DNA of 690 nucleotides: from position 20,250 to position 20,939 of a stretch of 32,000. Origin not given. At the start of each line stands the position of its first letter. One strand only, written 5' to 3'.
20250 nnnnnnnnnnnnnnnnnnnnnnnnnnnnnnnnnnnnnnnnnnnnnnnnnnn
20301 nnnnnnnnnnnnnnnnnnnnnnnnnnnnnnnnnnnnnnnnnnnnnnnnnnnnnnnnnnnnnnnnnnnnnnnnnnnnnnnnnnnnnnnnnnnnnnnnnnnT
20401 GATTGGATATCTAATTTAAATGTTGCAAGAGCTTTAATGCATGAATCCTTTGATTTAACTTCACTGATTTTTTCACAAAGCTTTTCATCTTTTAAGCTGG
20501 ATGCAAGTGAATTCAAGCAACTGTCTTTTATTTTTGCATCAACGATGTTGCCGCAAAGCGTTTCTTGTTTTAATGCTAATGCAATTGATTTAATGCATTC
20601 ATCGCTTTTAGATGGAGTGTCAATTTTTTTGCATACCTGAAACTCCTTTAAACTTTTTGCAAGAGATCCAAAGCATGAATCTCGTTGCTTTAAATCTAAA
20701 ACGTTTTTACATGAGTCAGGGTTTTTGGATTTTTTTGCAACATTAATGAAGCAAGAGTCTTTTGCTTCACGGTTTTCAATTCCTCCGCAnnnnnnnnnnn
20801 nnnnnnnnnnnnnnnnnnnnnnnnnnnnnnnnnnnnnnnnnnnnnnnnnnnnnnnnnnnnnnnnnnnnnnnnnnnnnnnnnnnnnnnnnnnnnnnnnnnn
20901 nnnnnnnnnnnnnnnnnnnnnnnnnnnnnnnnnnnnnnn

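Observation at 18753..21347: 864-aa lipobox protein built from about 28 two-cysteine 26-residue repeats: a disulfide-stapled surface solenoid of unknown family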

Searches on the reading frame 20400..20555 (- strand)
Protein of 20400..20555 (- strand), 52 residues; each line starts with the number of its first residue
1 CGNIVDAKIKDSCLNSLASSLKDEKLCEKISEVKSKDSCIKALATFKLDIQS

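Call 19: search_solved_structures(query=A1, max_evalue=10, show_alignments=3)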
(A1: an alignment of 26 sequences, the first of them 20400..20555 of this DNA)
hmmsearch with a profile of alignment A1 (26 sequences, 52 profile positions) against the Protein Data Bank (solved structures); distinct sequences matched with E-value up to 10: 0.

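Call 25: search_protein_representatives(alignment_id=A1)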
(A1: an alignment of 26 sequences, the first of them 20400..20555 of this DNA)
Query: 26 sequences, 52 profile positions. Proteins with E-value up to 0.001 (for the whole library): 8135; up to 1e-10: 3238; up to 1e-30: 313. The best 150 are listed.
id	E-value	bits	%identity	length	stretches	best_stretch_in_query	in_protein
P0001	1.2e-96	332.5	-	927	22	1-43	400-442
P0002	3.4e-75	263.8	-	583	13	1-50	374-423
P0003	8.8e-65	230.4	-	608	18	1-48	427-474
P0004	1.2e-61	220.4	-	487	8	1-52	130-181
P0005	2.9e-60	216.0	-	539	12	11-52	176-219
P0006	1.1e-59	214.1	-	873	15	8-46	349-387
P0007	2.8e-58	209.6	-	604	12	1-44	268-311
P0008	3.4e-58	209.4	-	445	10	1-51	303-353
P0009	3.8e-57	206.0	-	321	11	1-51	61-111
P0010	9.3e-57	204.7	-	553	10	1-48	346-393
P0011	4.3e-56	202.6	-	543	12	1-52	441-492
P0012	3.6e-55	199.7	-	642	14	1-42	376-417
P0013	1.1e-54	198.1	-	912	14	1-41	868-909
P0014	3.3e-54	196.6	-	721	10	1-51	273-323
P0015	3.5e-54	196.5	-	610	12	8-51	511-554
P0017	1.1e-53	195.0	-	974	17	1-51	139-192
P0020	5.3e-53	192.7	-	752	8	9-51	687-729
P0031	1.5e-49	181.7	-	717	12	1-51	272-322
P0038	3.8e-47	174.0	-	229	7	1-52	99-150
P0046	1.9e-45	168.5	-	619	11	1-52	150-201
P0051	3.0e-45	167.9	-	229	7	1-52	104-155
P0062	3.0e-44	164.7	-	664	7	1-49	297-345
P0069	2.8e-43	161.6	-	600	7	1-51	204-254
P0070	4.3e-43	161.0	-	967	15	1-47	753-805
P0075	7.4e-42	157.0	-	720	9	1-51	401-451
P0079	2.2e-41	155.5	-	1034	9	1-52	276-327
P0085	1.2e-40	153.2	-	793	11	1-52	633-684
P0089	3.6e-40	151.6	-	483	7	10-51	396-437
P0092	5.6e-40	151.0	-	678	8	1-48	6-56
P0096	8.3e-40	150.5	-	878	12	1-52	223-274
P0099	1.2e-39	150.0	-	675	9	1-47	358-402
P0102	2.0e-39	149.2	-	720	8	1-52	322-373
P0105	3.0e-39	148.7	-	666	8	1-50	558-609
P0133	3.8e-38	145.2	-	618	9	1-51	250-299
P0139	6.5e-38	144.4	-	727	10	1-52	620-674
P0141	7.3e-38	144.2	-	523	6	1-51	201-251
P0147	3.5e-37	142.1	-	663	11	1-50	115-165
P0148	3.7e-37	142.0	-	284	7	1-50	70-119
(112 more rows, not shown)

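Call 28: search_protein_families(library=pfam, proteins=[P0001, P0002, P0004, P0009, P0013, P0017, P0020, P0038, P0079, P0148], max_evalue=0.1)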
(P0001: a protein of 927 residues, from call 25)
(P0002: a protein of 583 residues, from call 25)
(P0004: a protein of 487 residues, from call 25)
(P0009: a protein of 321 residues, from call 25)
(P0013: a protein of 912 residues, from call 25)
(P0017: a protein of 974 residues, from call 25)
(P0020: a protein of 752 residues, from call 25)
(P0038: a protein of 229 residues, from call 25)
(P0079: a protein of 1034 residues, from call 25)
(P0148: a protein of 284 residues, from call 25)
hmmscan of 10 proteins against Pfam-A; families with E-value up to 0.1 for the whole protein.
P0001 (927 aa): 0 families

P0002 (583 aa): 1 family
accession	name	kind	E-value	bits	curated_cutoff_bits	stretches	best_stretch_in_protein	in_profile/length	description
PF18267.7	Rubredoxin_C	-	0.015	15.7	25.9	0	286-324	22-58/70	Rubredoxin NAD+ reductase C-terminal domain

P0004 (487 aa): 0 families

P0009 (321 aa): 0 families

P0013 (912 aa): 0 families

P0017 (974 aa): 0 families

P0020 (752 aa): 3 families
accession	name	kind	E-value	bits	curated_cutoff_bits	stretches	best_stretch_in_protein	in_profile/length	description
PF18915.5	DUF5667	-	4.2e-11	43.6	27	1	47-131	1-85/99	Domain of unknown function (DUF5667)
PF18253.6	HipN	-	0.068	13.3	23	0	44-63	17-36/42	Hsp70-interacting protein N N-terminal domain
PF25472.1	DUF7902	-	0.078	13.6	26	0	105-133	1-29/85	Domain of unknown function (DUF7902)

P0038 (229 aa): 0 families

P0079 (1034 aa): 6 families
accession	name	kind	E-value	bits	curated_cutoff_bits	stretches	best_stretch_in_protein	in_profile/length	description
PF13240.11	Zn_Ribbon_1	-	1.3e-08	34.8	25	1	3-25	1-23/23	zinc-ribbon domain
PF13248.11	Zn_ribbon_3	-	8.5e-05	22.3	27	1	4-24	5-25/26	zinc-ribbon domain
PF12773.13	DZR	-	0.00081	20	27.3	1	4-26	1-23/45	Double zinc ribbon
PF17093.10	PBP_N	-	0.0069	16.9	30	1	32-101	37-110/138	Penicillin-binding protein N-terminus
PF24463.1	DUF7577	-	0.026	14.6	28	1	4-23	5-24/27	Domain of unknown function (DUF7577)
PF14803.11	Zn_ribbon_Nudix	-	0.033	14.6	25.6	0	17-30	2-15/34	Nudix N-terminal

P0148 (284 aa): 0 families

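Call 30: list_cluster_members(proteins=[P0001, P0002, P0003, P0004, P0006, P0009, P0013, P0038, P0079, P0148])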
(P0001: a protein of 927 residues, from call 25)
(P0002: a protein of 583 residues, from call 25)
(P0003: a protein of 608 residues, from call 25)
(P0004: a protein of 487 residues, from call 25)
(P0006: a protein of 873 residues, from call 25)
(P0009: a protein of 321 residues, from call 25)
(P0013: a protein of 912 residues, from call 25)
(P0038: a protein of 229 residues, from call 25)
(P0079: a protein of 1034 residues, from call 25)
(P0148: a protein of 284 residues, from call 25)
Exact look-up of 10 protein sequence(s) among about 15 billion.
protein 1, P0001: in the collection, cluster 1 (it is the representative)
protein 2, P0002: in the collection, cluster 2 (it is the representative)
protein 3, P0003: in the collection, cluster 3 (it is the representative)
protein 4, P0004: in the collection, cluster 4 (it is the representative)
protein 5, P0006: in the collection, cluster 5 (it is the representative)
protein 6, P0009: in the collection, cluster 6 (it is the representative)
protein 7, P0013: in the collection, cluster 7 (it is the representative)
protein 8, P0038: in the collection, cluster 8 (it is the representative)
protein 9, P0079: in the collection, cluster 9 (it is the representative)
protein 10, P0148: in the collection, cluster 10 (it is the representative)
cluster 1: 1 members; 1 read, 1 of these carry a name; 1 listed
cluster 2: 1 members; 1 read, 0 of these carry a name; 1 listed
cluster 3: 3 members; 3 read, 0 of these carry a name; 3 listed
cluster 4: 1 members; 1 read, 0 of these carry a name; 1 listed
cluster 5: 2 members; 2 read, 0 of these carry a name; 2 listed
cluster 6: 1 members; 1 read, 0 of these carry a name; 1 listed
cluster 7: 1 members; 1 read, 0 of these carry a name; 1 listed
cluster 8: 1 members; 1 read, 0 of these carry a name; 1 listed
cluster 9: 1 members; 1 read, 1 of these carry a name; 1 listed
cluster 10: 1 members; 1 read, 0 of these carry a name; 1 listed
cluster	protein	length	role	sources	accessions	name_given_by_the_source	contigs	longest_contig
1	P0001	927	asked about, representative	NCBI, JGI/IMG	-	hypothetical protein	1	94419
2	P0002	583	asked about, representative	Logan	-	-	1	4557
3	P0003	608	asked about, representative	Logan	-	-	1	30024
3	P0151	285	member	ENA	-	-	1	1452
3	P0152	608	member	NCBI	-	-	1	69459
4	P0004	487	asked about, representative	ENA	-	-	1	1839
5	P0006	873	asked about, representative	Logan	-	-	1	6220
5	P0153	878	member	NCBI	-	-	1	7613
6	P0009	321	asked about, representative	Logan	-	-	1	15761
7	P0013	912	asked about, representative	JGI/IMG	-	-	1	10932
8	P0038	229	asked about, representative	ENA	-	-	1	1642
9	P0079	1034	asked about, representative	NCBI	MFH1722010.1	MAG: zinc ribbon domain-containing protein [Candidatus Altiarchaeota archaeon]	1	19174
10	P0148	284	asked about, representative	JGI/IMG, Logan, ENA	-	-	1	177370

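Call 35: find_homologous_proteins(query=A1, max_evalue=1e-10)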
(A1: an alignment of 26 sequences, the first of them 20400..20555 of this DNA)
Query A1 (26 sequences): 164 candidates shared short words with the query, none scored E <= 1e-10.

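Call 48: find_encoding_contigs(protein=P0148, flank=6000, max_places=3)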
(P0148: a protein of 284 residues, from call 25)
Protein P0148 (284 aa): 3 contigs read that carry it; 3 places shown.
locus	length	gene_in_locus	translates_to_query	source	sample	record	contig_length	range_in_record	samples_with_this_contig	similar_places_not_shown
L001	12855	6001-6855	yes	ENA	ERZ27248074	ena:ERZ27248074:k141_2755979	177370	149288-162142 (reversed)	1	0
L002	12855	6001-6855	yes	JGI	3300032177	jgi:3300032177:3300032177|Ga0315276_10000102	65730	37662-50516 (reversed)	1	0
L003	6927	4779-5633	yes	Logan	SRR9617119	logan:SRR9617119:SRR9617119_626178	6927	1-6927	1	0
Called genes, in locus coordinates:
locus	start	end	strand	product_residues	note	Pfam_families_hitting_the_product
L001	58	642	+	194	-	-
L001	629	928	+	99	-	-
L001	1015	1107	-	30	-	-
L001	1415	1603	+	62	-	-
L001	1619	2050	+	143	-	-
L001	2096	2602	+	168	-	-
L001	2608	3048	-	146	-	PF00293:NUDIX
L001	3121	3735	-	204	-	PF00702:Hydrolase, PF12689:Acid_PPase (faint), PF12710:HAD, PF13344:Hydrolase_6 (faint), PF13419:HAD_2, PF13242:Hydrolase_like (weak)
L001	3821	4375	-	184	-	PF00881:Nitroreductase, PF14512:TM1586_NiRdase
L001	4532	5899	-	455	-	PF02040:ArsB, PF03600:CitMHS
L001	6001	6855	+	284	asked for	-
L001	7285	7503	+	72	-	-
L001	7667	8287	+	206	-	PF01909:NTP_transf_2 (weak), PF18765:Polbeta (weak)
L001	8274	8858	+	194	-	PF05168:HEPN (weak)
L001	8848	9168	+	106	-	-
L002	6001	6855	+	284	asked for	-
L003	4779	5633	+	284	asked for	-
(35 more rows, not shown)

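Call 76: search_protein_families(library=ncbifam, proteins=[P0001, P0004, P0009, P0038, P0148, P0020, P0003, P0051], max_evalue=0.1)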
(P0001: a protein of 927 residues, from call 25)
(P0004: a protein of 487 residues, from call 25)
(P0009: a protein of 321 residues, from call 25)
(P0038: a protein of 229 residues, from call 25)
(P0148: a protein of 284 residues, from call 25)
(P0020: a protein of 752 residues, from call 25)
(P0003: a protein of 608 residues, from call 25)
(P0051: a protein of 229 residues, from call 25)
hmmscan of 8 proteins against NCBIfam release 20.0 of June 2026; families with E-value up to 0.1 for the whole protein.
P0001 (927 aa): 0 families

P0004 (487 aa): 0 families

P0009 (321 aa): 0 families

P0038 (229 aa): 2 families
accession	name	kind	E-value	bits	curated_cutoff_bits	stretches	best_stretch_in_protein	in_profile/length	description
NF047847.2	SS_mature_LptM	equivalog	0.0022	18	27.7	1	1-21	1-21/31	LPS translocon maturation chaperone LptM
NF045617.1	mostly_LP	subfamily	0.012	15.7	43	1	8-89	3-85/119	putative T6SS immunity periplasmic lipoprotein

P0148 (284 aa): 0 families

P0020 (752 aa): 2 families
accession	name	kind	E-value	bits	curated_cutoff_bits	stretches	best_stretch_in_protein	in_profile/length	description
NF004412.0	PRK05759.1-3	equivalog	0.041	13.7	156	0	84-131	57-105/185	F0F1 ATP synthase subunit B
NF011865.0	PRK15337.1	equivalog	0.079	11.3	800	0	158-290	448-582/686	EscV/YscV/HrcV family type III secretion system export apparatus protein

P0003 (608 aa): 2 families
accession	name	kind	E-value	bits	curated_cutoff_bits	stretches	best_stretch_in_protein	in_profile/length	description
NF007469.0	PRK10050.1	equivalog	0.0043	17.5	171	1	5-74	7-75/138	curli production assembly/transport protein CsgF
NF033443.1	BREX_PglZ_6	exception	0.072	11.3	400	1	147-273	105-232/958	BREX-6 system phosphatase PglZ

P0051 (229 aa): 0 families

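Call 84: search_protein_families(library=pfam, proteins=[P0085, P0096, P0092, P0062, P0133, P0102, P0105, P0139, P0099, P0046], max_evalue=0.001)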
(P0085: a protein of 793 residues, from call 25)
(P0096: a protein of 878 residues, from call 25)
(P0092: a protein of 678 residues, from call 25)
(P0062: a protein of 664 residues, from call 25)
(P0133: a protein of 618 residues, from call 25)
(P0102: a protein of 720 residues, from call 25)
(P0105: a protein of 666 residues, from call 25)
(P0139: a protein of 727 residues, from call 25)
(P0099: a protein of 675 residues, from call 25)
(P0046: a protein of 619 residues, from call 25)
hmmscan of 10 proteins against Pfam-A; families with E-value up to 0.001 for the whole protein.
P0085 (793 aa): 1 family
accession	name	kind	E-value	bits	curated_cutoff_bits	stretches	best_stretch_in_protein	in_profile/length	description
PF01789.22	PsbP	-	0.0003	21.3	23.5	0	84-179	60-154/155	PsbP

P0096 (878 aa): 0 families

P0092 (678 aa): 0 families

P0062 (664 aa): 0 families

P0133 (618 aa): 0 families

P0102 (720 aa): 1 family
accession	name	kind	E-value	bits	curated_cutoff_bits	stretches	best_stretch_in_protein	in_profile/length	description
PF09603.15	Fib_succ_major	-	2.8e-06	28.2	33.9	1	75-183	7-92/187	Fibrobacter succinogenes major domain (Fib_succ_major)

P0105 (666 aa): 0 families

P0139 (727 aa): 1 family
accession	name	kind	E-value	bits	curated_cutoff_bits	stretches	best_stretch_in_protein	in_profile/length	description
PF18884.5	TSP3_bac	-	6.2e-09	36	25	1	92-106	1-15/22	Bacterial TSP3 repeat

P0099 (675 aa): 0 families

P0046 (619 aa): 0 families

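Call 85: search_protein_families(library=pfam, proteins=[P0013, P0005, P0015, P0070, P0031, P0075, P0141, P0089, P0147, P0069], max_evalue=0.001)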
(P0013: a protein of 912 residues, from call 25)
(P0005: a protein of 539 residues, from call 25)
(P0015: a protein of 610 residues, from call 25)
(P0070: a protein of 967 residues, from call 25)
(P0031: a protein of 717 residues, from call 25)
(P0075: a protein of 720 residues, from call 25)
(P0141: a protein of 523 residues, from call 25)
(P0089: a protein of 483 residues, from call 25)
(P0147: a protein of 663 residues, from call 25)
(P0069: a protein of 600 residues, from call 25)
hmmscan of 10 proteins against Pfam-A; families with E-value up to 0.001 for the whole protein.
P0013 (912 aa): 0 families

P0005 (539 aa): 0 families

P0015 (610 aa): 0 families

P0070 (967 aa): 0 families

P0031 (717 aa): 2 families
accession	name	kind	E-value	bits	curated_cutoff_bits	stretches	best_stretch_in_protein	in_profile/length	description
PF17210.9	SdrD_B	-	0.00022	21.8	29.7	0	569-615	24-70/112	SdrD B-like domain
PF13620.12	CarboxypepD_reg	-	0.00052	20.7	32.3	0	559-636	5-81/82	Carboxypeptidase regulatory-like domain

P0075 (720 aa): 0 families

P0141 (523 aa): 1 family
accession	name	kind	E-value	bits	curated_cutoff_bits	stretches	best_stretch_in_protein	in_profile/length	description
PF14221.11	DUF4330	-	0.00039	21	27.6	0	6-92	12-100/167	Domain of unknown function (DUF4330)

P0089 (483 aa): 0 families

P0147 (663 aa): 0 families

P0069 (600 aa): 0 families

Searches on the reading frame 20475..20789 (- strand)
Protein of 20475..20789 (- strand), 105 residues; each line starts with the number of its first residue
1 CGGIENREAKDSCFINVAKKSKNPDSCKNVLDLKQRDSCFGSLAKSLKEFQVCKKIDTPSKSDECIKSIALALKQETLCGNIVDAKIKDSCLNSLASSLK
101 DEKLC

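Call 46: find_homologous_proteins(query=A2, max_evalue=1e-8)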
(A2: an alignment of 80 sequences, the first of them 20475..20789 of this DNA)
Query A2 (80 sequences) (105 aa, profile of the alignment): 2 proteins with E <= 1e-8 among 456 candidates.
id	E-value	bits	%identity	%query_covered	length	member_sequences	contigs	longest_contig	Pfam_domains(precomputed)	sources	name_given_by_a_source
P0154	7.0e-21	92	27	90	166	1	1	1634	-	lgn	-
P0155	4.6e-18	83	27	89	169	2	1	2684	-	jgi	jgi:hypothetical protein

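Call 49: predict_structure(alignment_id=A2)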
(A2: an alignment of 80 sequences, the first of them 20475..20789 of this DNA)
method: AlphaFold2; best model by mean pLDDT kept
length: 105 residues; sequences in the alignment: 80
mean_pLDDT: 98.1   pTM: 0.88
mean pLDDT of the five models: 98.1, 98.0, 98.0, 97.8, 97.7
residues with pLDDT >= 90: 104; 70-90: 1; 50-70: 0; < 50: 0
segments of 3 or more residues with pLDDT < 50: none
pLDDT, mean of each block of 10 residues (from residue 1): 98 98 98 99 98 98 99 98 98 98 94
secondary structure, 60 per line:
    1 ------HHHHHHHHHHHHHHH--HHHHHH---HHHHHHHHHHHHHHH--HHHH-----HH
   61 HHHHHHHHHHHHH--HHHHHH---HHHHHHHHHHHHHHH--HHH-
elements in order: H7-21 H24-29 H33-47 H50-53 H59-73 H76-81 H85-99

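Call 53: fold_search(model_id=the predicted structure, library=pdb)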
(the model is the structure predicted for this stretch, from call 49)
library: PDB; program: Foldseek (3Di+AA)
matches with E <= 10: 443; with E <= 0.001: 0
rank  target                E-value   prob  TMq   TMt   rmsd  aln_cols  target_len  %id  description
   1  8r0j_C                1.8e-01  0.30  0.25  0.13  11.6       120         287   17  Crystal structure of the retromer complex VPS29/VPS35 with the ligand bis-1,3-phenyl guanylhydrazone, 2a (released 2024-03-27)
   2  3zpj                  2.0e-01  0.99  0.48  0.16   3.4        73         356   22  Crystal structure of Ton1535 from Thermococcus onnurineus NA1 (released 2013-12-04)
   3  2r17_D                2.4e-01  0.77  0.39  0.21   6.7       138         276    9  Functional architecture of the retromer cargo-recognition complex (released 2007-10-30)
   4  8vx7_A                2.4e-01  0.33  0.26  0.19  12.0       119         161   14  Computationally designed tunable C2 symmetric tandem repeat homodimer, bound to cyclic peptide (released 2025-02-05)
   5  8e0l_C                2.5e-01  0.21  0.23  0.16  15.3       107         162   15  Homotrimeric variant of tcTRP9, BGL06 (released 2023-04-12)
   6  5osi_E                3.7e-01  0.63  0.39  0.18   9.0       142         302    8  Structure of retromer VPS29-VPS35C subunits complexed with RidL harpin loop (163-176) (released 2017-12-13)
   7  6e9t_A                3.7e-01  0.23  0.24  0.12  15.1        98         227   12  DHF58 filament (released 2018-11-21)
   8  5osh_E                3.9e-01  0.51  0.37  0.18   9.8       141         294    8  Structure of retromer VPS29-VPS35C subunits complexed with RidL N-terminal domain (1-236) (released 2017-12-13)
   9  8e0l_A                3.9e-01  0.18  0.23  0.15  15.0       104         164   15  Homotrimeric variant of tcTRP9, BGL06 (released 2023-04-12)
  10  5osh_H                4.3e-01  0.51  0.37  0.18   9.6       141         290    8  Structure of retromer VPS29-VPS35C subunits complexed with RidL N-terminal domain (1-236) (released 2017-12-13)
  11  9cc4_D                4.6e-01  0.14  0.18  0.10  12.5       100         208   18  Crystal structure of Z4 c3ii (released 2025-06-25)
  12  7fik_e                4.8e-01  0.69  0.46  0.06   7.1       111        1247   14  The cryo-EM structure of the CR subunit from X. laevis NPC (released 2022-11-09)
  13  9cc4_F                4.8e-01  0.15  0.20  0.11  13.0       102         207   18  Crystal structure of Z4 c3ii (released 2025-06-25)
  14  8tta_D                5.1e-01  0.51  0.39  0.19   7.6       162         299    8  Structure of retromer VPS29-VPS35 (483-796) complexed with Fam21A repeat 21 (1328-1341) (released 2024-08-21)
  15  8r0j_D                6.7e-01  0.41  0.36  0.19   7.6       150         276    8  Crystal structure of the retromer complex VPS29/VPS35 with the ligand bis-1,3-phenyl guanylhydrazone, 2a (released 2024-03-27)
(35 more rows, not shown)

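Call 56: search_solved_structures(query=A2, max_evalue=10, show_alignments=3)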
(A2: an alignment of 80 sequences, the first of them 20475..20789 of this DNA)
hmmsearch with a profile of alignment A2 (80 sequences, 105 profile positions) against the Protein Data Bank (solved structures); distinct sequences matched with E-value up to 10: 0.

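Call 88: fold_search(model_id=the predicted structure, library=viral)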
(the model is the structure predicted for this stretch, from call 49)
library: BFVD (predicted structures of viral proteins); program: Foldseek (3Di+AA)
matches with E <= 10: 217; with E <= 0.001: 0
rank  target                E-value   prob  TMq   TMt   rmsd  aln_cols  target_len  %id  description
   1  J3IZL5                4.5e-01  0.91  0.58  0.20   5.3       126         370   10  (no name in the UniProt tables at hand)
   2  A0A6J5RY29            4.7e-01  0.72  0.45  0.24   5.2       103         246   14  Uncharacterized protein [uncultured Caudovirales phage]
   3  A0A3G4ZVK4            7.3e-01  0.69  0.49  0.20   4.3        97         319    7  Uncharacterized protein [Edafosvirus sp.]
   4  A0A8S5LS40            1.1e+00  0.23  0.33  0.16   8.3       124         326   10  Chaperone protein [Siphoviridae sp. ctMAv2]
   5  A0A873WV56            1.1e+00  0.23  0.41  0.14  13.4       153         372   14  Uncharacterized protein [Klebsiella phage Miami]
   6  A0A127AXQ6            1.1e+00  0.12  0.24  0.07  14.2        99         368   11  Uncharacterized protein [Bacillus phage SP-15]
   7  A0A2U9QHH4            1.3e+00  0.15  0.29  0.10  10.9       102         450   16  Ankyrin repeat protein [Sea otter poxvirus]
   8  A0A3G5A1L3            1.3e+00  0.13  0.27  0.12  11.8       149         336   10  Sel1 repeat family protein [Harvfovirus sp.]
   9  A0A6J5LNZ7            1.5e+00  0.08  0.24  0.12  14.5       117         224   14  Uncharacterized protein [uncultured Caudovirales phage]
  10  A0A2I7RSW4            1.6e+00  0.10  0.24  0.14  15.6       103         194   12  (no name in the UniProt tables at hand)
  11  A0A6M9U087            1.6e+00  0.06  0.20  0.08  11.8       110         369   14  Uncharacterized protein [Drosophila-associated filamentous virus]
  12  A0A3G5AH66            1.6e+00  0.05  0.18  0.11  14.8       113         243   13  Uncharacterized protein [Sylvanvirus sp.]
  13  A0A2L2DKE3            1.7e+00  0.30  0.41  0.16   6.8       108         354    9  Uncharacterized protein [Acanthamoeba polyphaga mimivirus]
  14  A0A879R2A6            1.7e+00  0.20  0.40  0.12   6.8       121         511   14  Glycosyltransferase [Synechococcus phage S-SRM01]
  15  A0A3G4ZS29            1.7e+00  0.10  0.27  0.13   7.7       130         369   12  Tetratricopeptide repeat protein [Edafosvirus sp.]
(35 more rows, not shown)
